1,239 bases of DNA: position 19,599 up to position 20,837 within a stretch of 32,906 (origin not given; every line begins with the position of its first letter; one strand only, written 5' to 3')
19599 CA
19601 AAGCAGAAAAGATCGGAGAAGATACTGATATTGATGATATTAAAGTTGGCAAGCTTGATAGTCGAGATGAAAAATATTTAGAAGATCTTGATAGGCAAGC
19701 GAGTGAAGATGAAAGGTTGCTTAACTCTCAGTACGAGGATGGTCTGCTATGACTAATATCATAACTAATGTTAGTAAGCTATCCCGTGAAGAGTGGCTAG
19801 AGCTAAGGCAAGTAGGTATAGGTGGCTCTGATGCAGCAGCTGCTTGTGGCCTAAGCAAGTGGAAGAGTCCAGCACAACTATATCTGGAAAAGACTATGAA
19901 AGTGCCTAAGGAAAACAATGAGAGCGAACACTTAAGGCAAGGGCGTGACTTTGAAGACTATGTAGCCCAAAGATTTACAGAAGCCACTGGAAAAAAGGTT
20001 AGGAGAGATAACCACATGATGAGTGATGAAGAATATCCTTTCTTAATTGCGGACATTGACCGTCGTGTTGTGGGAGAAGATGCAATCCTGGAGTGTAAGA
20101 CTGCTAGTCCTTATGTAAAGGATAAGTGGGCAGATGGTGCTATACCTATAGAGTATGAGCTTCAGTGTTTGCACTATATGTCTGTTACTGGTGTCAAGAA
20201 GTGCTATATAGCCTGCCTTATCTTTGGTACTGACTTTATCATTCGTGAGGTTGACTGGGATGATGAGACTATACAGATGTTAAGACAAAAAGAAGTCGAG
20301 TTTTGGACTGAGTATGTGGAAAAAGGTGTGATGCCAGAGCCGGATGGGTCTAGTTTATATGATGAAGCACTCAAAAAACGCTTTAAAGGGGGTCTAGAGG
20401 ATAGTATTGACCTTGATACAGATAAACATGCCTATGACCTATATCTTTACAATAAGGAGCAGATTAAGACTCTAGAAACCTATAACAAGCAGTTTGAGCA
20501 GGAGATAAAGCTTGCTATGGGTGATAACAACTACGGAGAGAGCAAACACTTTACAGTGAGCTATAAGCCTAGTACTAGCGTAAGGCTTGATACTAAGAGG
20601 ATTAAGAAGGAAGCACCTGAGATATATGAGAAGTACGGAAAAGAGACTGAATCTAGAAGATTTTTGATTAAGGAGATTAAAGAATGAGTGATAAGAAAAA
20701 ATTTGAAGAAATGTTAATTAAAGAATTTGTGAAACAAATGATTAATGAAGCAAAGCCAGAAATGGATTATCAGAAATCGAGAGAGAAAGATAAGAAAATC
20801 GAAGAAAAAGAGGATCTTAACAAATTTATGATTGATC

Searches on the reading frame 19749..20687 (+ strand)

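Call 59: search_protein_families(library=phrogs, proteins=[window:19749-20687:+], max_evalue=0.001)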
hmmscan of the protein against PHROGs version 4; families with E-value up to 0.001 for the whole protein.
window:19749-20687:+ (312 aa): 5 families
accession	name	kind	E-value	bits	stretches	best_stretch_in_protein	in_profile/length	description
phrog_434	-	DNA, RNA and nucleotide metabolism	4.6e-96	323.2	1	5-311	49-365/372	RecE-like recombination exonuclease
phrog_6244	-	unknown function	5.1e-09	37.6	1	236-309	28-107/107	-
phrog_1956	-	unknown function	1.2e-08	36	1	221-306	3-89/93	-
phrog_149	-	DNA, RNA and nucleotide metabolism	7.1e-07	28.9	1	15-192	603-796/1242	exonuclease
phrog_8474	-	unknown function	1.9e-06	28.6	1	4-35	15-46/48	-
